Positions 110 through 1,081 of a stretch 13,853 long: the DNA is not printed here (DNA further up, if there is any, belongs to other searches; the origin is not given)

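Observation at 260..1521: ECF sigma / anti-sigma pair with a distinctive extracytoplasmic sensor domain, next to the secreted-protein genes it may control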

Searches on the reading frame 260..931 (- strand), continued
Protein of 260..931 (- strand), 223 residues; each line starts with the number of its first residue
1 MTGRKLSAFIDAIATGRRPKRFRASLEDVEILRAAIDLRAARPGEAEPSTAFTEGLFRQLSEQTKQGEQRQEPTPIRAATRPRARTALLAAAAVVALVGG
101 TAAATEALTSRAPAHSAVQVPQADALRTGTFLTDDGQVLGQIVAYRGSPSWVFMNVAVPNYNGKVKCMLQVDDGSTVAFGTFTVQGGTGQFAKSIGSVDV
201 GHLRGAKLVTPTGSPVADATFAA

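Call 40: fold_search(model_id=the predicted structure, library=pdb)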
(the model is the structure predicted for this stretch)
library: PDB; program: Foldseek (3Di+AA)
matches with E <= 10: 997; with E <= 0.001: 0
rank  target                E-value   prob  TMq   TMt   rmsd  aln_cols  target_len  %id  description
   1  9m58_B                1.1e-02  1.00  0.32  0.19   4.1       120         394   12  Cu/Zn-superoxide dismutase from Deinococcus radiodurans (Calcium-free) (released 2025-09-24)
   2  4ruw                  1.7e-02  1.00  0.31  0.19   4.0       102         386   17  The crystal structure of endonuclease/exonuclease/phosphatase from Beutenbergia cavernae DSM 12333 (released 2014-12-24)
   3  1qup_B                2.0e-02  1.00  0.34  0.34   5.2       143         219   12  CRYSTAL STRUCTURE OF THE COPPER CHAPERONE FOR SUPEROXIDE DISMUTASE (released 1999-12-10)
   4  1qup_A                2.6e-02  1.00  0.36  0.36   4.7       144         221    8  CRYSTAL STRUCTURE OF THE COPPER CHAPERONE FOR SUPEROXIDE DISMUTASE (released 1999-12-10)
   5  6adq_Y                2.9e-02  0.99  0.34  0.35  15.6       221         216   12  Respiratory Complex CIII2CIV2SOD2 from Mycobacterium smegmatis (released 2018-11-14)
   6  4jvf                  2.9e-02  0.35  0.18  0.25  11.0       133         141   10  The Crystal structure of PDE6D in complex with the inhibitor (s)-5 (released 2013-05-22)
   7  6flh                  3.5e-02  1.00  0.36  0.63   3.5       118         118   16  Monomeric Human Cu,Zn Superoxide dismutase, SOD1 7+7, apo form (released 2018-11-07)
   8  3dtd_E                3.5e-02  0.89  0.24  0.33   5.4       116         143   16  Crystal structure of invasion associated protein b from bartonella henselae (released 2008-09-09)
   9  7qjk_AAA              4.9e-02  0.69  0.23  0.32  11.5       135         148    8  Crystal structure of PDE6D in complex with Compound-2 (released 2022-01-26)
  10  1jk9_B                5.2e-02  0.99  0.32  0.29   5.5       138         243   13  Heterodimer between H48F-ySOD1 and yCCS (released 2001-09-05)
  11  5ml6                  5.8e-02  0.66  0.22  0.32  10.6       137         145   12  The crystal structure of PDE6D in complex to inhibitor-8 (released 2017-02-01)
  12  3s0p_G                6.1e-02  1.00  0.35  0.59   3.5       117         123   13  Copper-reconstituted Tomato Chloroplast Superoxide Dismutase (released 2012-06-27)
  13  5u9m_D                6.1e-02  0.98  0.31  0.30   5.7       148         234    8  Copper-Zinc Superoxide Dismutase is Activated through a Sulfenic Acid Intermediate at a Copper-ion Entry Site (released 2017-05-31)
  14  3m7o_B                6.5e-02  0.92  0.29  0.43   5.3       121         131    9  Crystal structure of mouse MD-1 in complex with phosphatidylcholine (released 2010-06-09)
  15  3bga_B                6.5e-02  0.77  0.24  0.07  11.1       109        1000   15  Crystal structure of beta-galactosidase from Bacteroides thetaiotaomicron VPI-5482 (released 2007-12-11)
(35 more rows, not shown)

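Call 55: find_homologous_proteins(query=P0220, max_evalue=0.00001)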
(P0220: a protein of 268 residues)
Query P0220 (268 aa): 275 proteins with E <= 0.00001 among 8000 candidates; the best 120 are listed.
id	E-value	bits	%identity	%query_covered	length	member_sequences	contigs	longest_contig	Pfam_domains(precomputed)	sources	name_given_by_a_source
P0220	3.4e-173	592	100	100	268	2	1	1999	PF13490.12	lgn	-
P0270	1.8e-145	501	86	100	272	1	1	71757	PF13490.12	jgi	jgi:anti-sigma factor RsiW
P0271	4.0e-145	500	83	100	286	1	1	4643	PF13490.12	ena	-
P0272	6.3e-135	467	80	100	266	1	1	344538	PF13490.12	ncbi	-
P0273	5.6e-129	447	74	100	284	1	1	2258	PF13490.12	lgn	-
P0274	3.4e-128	445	75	100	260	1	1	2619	PF13490.12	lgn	-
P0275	2.8e-126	438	76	100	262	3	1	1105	PF13490.12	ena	-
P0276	4.0e-124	431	75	100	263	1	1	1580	PF13490.12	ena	-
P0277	1.3e-122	426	74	100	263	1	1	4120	PF13490.12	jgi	jgi:hypothetical protein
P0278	2.2e-122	426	73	100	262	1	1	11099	PF13490.12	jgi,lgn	jgi:hypothetical protein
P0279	8.6e-122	424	73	100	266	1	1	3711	PF13490.12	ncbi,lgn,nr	ncbi:MAG TPA: anti-sigma factor [Pseudonocardiaceae bacterium]|nr:anti-sigma factor [Pseudonocardiac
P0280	2.5e-120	419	73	100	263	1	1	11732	PF13490.12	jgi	jgi:hypothetical protein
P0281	1.0e-119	417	72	100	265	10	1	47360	PF13490.12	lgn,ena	-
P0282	1.9e-118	413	71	100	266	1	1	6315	PF13490.12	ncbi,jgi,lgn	ncbi:MAG TPA: anti-sigma factor [Pseudonocardiaceae bacterium]|jgi:hypothetical protein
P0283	6.3e-118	411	72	100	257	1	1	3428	PF13490.12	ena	-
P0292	4.3e-60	221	46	100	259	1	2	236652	-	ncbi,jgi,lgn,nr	ncbi:MAG TPA: zf-HC2 domain-containing protein [Pseudonocardiaceae bacterium]|jgi:anti-sigma factor 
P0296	2.4e-50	189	42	100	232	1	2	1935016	-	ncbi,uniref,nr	ncbi:anti-sigma factor family protein [Streptomyces spiramyceticus]|uniref:anti-sigma factor family 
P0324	8.6e-45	171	40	98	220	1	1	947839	-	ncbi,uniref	ncbi:anti-sigma factor family protein [Streptomyces coerulescens]|uniref:Anti-sigma factor family pr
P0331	8.1e-44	168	42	98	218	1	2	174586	-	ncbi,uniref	ncbi:anti-sigma factor family protein [Streptomyces sp. NPDC051445]|uniref:anti-sigma factor family 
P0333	8.4e-44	168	36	100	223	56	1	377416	-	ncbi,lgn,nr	ncbi:hypothetical protein GCM10010321_74550 [Streptomyces chartreusis]|nr:hypothetical protein GCM10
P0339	3.2e-43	166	41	99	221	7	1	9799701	-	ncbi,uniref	ncbi:hypothetical protein U5640_01130 [Streptomyces sp. SS7]|uniref:hypothetical protein n=1 Tax=Str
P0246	1.1e-42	164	41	100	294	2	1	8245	-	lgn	-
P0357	1.8e-41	160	43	99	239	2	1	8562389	-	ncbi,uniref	ncbi:hypothetical protein OG440_37200 [Streptomyces sp. NBC_00637]|uniref:hypothetical protein n=1 T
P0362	3.5e-41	159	40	98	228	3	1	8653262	-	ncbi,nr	ncbi:hypothetical protein [Streptomyces viridochromogenes]|nr:hypothetical protein [Streptomyces vir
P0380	2.9e-39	153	64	26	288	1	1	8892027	-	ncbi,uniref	ncbi:anti-sigma factor [Streptomyces sp. R44]|uniref:Anti-sigma factor n=1 Tax=Streptomyces sp. R44 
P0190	4.6e-39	153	36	100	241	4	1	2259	-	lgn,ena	-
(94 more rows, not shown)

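Call 62: search_protein_families(library=ncbifam, proteins=[P0296, P0324, P0331, P0380, P0339, P0362, P0292, P0270], max_evalue=0.001)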
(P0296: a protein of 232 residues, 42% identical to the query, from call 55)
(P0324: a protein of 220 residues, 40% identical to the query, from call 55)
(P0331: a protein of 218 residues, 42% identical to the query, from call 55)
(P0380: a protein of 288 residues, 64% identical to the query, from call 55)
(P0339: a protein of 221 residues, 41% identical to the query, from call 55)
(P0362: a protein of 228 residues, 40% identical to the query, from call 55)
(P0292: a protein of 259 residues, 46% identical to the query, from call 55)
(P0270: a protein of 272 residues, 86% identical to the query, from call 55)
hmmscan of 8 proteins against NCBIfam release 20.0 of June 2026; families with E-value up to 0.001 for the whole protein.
P0296 (232 aa): 4 families
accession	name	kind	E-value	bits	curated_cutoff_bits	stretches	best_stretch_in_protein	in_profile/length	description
NF052375.1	antisigma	equivalog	6.2e-17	62.3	100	1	12-145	1-143/217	anti-sigma factor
NF010501.0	PRK13920.1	subfamily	7.4e-13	48.6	225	1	9-188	4-175/213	putative anti-sigmaE protein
NF052368.1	antisigmaE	subfamily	7.5e-05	22.5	50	1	4-48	2-46/48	anti-sigma factor family protein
NF038083.1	CU044_5270_fam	subfamily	0.00027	20.8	100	1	69-164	11-111/284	CU044_5270 family protein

P0324 (220 aa): 3 families
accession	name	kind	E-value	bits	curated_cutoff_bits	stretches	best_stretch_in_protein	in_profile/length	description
NF052375.1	antisigma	equivalog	4.7e-20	72.5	100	1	12-152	4-157/217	anti-sigma factor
NF010501.0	PRK13920.1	subfamily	1.2e-13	51.2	225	1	4-148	2-146/213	putative anti-sigmaE protein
NF038083.1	CU044_5270_fam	subfamily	0.00032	20.6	100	1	66-122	11-78/284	CU044_5270 family protein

P0331 (218 aa): 2 families
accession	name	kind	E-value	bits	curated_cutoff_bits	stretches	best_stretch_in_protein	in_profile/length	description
NF052375.1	antisigma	equivalog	9.1e-18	65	100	1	11-179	3-184/217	anti-sigma factor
NF010501.0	PRK13920.1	subfamily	1.1e-13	51.3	225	1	5-177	3-174/213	putative anti-sigmaE protein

P0380 (288 aa): 2 families
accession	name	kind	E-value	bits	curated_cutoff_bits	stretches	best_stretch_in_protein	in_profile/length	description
NF052375.1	antisigma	equivalog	1.9e-16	60.8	100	1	12-162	4-143/217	anti-sigma factor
NF010501.0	PRK13920.1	subfamily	8.5e-09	35.4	225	1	6-163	4-139/213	putative anti-sigmaE protein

P0339 (221 aa): 3 families
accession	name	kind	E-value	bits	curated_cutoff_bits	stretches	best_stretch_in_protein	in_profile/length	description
NF052375.1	antisigma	equivalog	4.5e-20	72.6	100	1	12-184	4-185/217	anti-sigma factor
NF010501.0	PRK13920.1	subfamily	1.1e-13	51.3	225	1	5-181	3-174/213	putative anti-sigmaE protein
NF038083.1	CU044_5270_fam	subfamily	0.00018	21.4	100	1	66-152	11-102/284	CU044_5270 family protein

P0362 (228 aa): 2 families
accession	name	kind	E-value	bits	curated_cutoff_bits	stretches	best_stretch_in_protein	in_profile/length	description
NF052375.1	antisigma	equivalog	7e-16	58.9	100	1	12-141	4-145/217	anti-sigma factor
NF010501.0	PRK13920.1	subfamily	9.4e-11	41.8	225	1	4-143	2-141/213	putative anti-sigmaE protein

P0292 (259 aa): 3 families
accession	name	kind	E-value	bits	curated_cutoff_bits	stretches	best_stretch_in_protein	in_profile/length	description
NF052375.1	antisigma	equivalog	7.2e-21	75.2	100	1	13-224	2-185/217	anti-sigma factor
NF010501.0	PRK13920.1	subfamily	1.4e-15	57.5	225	1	11-223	6-176/213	putative anti-sigmaE protein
NF038083.1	CU044_5270_fam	subfamily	0.00023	21.1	100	1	104-168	17-82/284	CU044_5270 family protein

P0270 (272 aa): 4 families
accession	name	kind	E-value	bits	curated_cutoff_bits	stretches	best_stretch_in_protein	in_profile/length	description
NF052375.1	antisigma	equivalog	9.7e-15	55.1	100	1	12-92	1-76/217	anti-sigma factor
NF010501.0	PRK13920.1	subfamily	8.3e-10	38.7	225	1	9-236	4-175/213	putative anti-sigmaE protein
NF052368.1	antisigmaE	subfamily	0.00044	20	50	1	12-43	10-41/48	anti-sigma factor family protein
NF033761.1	gliding_GltJ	equivalog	0.00081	18.6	450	1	57-175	298-408/671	adventurous gliding motility protein GltJ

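Call 63: find_encoding_contigs(protein=window:260-931:-, flank=10000, max_places=4)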
Protein window:260-931:- (223 aa): 13 contigs read that carry it; 4 places shown.
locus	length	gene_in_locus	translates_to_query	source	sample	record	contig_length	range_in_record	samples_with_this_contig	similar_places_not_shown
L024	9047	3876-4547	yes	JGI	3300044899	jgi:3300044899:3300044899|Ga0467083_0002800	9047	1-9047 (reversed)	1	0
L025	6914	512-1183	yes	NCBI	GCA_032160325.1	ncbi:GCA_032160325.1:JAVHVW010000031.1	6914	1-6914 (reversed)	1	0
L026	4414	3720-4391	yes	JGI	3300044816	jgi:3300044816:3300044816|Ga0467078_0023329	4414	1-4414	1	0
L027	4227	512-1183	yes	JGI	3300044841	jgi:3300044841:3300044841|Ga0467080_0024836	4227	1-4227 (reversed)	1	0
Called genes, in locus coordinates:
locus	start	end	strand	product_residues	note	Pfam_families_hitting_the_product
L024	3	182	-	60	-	?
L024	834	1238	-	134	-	-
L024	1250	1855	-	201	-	PF04264:YceI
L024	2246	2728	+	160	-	-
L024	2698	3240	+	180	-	-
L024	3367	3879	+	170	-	PF04542:Sigma70_r2, PF08281:Sigma70_r4_2, PF04545:Sigma70_r4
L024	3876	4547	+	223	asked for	-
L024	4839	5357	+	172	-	PF03640:Lipoprotein_15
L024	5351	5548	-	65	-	-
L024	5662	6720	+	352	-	PF00561:Abhydrolase_1, PF12146:Hydrolase_4 (weak)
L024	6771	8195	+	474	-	PF03109:ABC1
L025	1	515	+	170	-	PF04542:Sigma70_r2, PF08281:Sigma70_r4_2, PF04545:Sigma70_r4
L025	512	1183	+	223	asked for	-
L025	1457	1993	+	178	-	PF03640:Lipoprotein_15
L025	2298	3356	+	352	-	PF00561:Abhydrolase_1, PF12146:Hydrolase_4 (weak)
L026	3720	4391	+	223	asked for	-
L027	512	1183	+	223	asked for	-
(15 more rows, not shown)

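Call 74: find_encoding_contigs(protein=P0296, flank=6000, max_places=2)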
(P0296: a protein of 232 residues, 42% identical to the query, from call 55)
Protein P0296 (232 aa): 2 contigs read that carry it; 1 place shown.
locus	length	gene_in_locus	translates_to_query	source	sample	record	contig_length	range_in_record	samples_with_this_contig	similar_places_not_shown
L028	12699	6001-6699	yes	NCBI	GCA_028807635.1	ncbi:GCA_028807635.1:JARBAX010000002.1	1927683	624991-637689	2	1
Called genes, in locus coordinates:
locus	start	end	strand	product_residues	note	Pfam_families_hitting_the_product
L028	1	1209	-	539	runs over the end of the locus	PF20656:MS_N, PF01274:MS_TIM-barrel, PF20659:MS_C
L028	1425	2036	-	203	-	PF12804:NTP_transf_3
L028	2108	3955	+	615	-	PF00069:Pkinase, PF07714:PK_Tyr_Ser-Thr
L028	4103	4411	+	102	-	PF19380:DUF5955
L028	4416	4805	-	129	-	-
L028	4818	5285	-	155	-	-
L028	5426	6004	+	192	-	PF04542:Sigma70_r2, PF08281:Sigma70_r4_2, PF04545:Sigma70_r4 (weak)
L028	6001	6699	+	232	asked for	-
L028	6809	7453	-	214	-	PF00072:Response_reg, PF00196:GerE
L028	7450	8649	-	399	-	PF07730:HisKA_3, PF02518:HATPase_c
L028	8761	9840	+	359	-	PF12704:MacB_PCD, PF02687:FtsX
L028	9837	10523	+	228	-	PF00005:ABC_tran, PF02463:SMC_N, PF13304:AAA_21 (faint)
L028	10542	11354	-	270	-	PF09339:HTH_IclR, PF01614:IclR_C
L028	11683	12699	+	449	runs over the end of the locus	PF01979:Amidohydro_1, PF07969:Amidohydro_3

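Call 75: find_encoding_contigs(protein=P0339, flank=6000, max_places=2)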
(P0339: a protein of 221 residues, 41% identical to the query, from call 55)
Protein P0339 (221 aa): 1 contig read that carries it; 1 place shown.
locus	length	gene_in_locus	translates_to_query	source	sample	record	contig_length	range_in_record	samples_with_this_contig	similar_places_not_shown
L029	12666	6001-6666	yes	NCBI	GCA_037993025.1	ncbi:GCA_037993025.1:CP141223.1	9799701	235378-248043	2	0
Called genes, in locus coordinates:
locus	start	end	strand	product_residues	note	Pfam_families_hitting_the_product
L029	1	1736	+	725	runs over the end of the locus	PF08448:PAS_4 (weak), PF07228:SpoIIE, PF13581:HATPase_c_2, PF02518:HATPase_c (weak)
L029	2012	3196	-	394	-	PF08392:FAE1_CUT1_RppA, PF00195:Chal_sti_synt_N, PF08545:ACP_syn_III (weak)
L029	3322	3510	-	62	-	PF08386:Abhydrolase_4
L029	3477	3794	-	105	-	-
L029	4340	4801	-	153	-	-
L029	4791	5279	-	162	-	PF13473:Cupredoxin_1 (weak)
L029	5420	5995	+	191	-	PF04542:Sigma70_r2, PF08281:Sigma70_r4_2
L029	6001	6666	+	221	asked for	-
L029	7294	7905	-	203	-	PF00440:TetR_N (faint), PF02909:TetR_C_1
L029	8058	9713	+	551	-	PF07969:Amidohydro_3, PF01979:Amidohydro_1 (weak)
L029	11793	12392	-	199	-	PF00440:TetR_N, PF13977:TetR_C_6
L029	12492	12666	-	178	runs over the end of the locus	PF21805:Imm5_like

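Call 76: find_encoding_contigs(protein=P0292, flank=6000, max_places=2)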
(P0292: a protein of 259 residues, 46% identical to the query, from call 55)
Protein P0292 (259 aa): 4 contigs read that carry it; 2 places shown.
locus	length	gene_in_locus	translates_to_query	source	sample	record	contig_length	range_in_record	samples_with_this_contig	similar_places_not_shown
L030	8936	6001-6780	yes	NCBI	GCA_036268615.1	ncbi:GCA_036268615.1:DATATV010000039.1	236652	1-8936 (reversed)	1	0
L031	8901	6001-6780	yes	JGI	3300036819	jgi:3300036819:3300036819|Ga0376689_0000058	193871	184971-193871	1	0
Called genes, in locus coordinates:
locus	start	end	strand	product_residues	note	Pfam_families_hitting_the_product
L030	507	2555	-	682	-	PF04632:FUSC, PF13515:FUSC_2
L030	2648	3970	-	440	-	PF08341:TED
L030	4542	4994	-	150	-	-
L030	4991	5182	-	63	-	-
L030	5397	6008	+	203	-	PF04542:Sigma70_r2, PF08281:Sigma70_r4_2, PF04545:Sigma70_r4 (weak)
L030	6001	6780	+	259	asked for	-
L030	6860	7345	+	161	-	-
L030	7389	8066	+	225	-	PF03070:TENA_THI-4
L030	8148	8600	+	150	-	-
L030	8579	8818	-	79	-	-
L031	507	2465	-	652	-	PF04632:FUSC, PF13515:FUSC_2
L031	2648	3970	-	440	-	PF08341:TED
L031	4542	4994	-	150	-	-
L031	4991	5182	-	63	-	-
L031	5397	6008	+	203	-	PF04542:Sigma70_r2, PF08281:Sigma70_r4_2, PF04545:Sigma70_r4 (weak)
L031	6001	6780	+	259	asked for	-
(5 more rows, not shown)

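Call 77: search_protein_families(library=pfam, proteins=[L029:4791-5279:-, L029:4340-4801:-, L028:4818-5285:-, L028:4416-4805:-, L030:4542-4994:-, L030:6860-7345:+, L008:7526-8104:+, L002:6764-7315:+], max_evalue=0.1)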
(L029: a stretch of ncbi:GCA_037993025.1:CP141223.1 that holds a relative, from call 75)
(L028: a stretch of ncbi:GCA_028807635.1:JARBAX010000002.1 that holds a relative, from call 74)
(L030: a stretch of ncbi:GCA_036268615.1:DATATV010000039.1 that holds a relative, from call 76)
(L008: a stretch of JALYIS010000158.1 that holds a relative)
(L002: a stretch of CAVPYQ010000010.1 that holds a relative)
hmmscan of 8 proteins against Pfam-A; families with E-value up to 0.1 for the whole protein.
L029:4791-5279:- (162 aa): 6 families
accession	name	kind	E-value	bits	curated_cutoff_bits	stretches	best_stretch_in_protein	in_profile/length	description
PF13473.12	Cupredoxin_1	-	1.2e-05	25.7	27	1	49-130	16-96/104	Cupredoxin-like domain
PF00127.26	Copper-bind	-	0.00039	21.2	21.2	1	101-142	60-98/99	Copper binding proteins, plastocyanin/azurin family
PF18573.7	BclA_C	-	0.012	15.9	38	1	103-159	31-85/128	BclA C-terminal domain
PF06525.17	SoxE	-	0.016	15.2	21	1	101-149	96-145/149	Sulfocyanin (SoxE) domain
PF13620.12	CarboxypepD_reg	-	0.019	15.8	32.3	1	47-118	10-82/82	Carboxypeptidase regulatory-like domain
PF12690.13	BsuPI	-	0.073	13.5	22.9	0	102-124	65-92/101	Intracellular proteinase inhibitor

L029:4340-4801:- (153 aa): 0 families

L028:4818-5285:- (155 aa): 2 families
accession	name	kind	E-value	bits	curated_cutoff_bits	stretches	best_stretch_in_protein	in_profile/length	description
PF00127.26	Copper-bind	-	7.7e-05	23.5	21.2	1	93-138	56-98/99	Copper binding proteins, plastocyanin/azurin family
PF22544.2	HYDIN_VesB_CFA65-like_Ig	-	0.08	13.6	25.5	0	71-117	21-74/100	HYDIN/CFA65/VesB-like, Ig-like domain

L028:4416-4805:- (129 aa): 1 family
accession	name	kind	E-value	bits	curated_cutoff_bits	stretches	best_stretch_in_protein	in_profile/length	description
PF24287.1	DUF7475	-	0.0088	16.7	31.3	0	12-72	22-83/115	Family of unknown function (DUF7475)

L030:4542-4994:- (150 aa): 1 family
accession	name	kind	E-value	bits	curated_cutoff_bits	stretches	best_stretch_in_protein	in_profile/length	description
PF24287.1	DUF7475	-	0.038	14.7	31.3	1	21-115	25-108/115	Family of unknown function (DUF7475)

L030:6860-7345:+ (161 aa): 1 family
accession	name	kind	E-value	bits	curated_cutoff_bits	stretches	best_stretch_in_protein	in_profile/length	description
PF18914.6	DUF5666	-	0.031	15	27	1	83-138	1-48/60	Domain of unknown function (DUF5666)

L008:7526-8104:+ (192 aa): 2 families
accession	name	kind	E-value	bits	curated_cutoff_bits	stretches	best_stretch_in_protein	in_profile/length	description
PF00127.26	Copper-bind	-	8.4e-11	42.6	21.2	1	113-190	8-98/99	Copper binding proteins, plastocyanin/azurin family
PF13473.12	Cupredoxin_1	-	2e-08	34.6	27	1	111-190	24-104/104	Cupredoxin-like domain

L002:6764-7315:+ (183 aa): 0 families

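Call 78: find_encoding_contigs(protein=P0324, flank=4000, max_places=1)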
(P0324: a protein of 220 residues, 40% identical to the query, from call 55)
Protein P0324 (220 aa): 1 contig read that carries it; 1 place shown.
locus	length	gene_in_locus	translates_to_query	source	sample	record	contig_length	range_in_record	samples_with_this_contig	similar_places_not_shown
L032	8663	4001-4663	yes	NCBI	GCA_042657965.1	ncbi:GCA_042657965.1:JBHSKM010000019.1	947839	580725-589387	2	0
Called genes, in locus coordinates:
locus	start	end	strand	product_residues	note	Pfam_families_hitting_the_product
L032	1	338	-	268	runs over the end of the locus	PF14333:DUF4389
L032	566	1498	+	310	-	PF01047:MarR, PF12802:MarR_2, PF00583:Acetyltransf_1, PF13673:Acetyltransf_10, PF13508:Acetyltransf_7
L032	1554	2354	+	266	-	PF01261:AP_endonuc_2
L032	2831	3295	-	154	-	PF13473:Cupredoxin_1 (faint)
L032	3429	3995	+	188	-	PF04542:Sigma70_r2, PF08281:Sigma70_r4_2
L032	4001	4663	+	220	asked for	-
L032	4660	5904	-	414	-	PF00275:EPSP_synthase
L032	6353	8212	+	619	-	PF00933:Glyco_hydro_3, PF01915:Glyco_hydro_3_C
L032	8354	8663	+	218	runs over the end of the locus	-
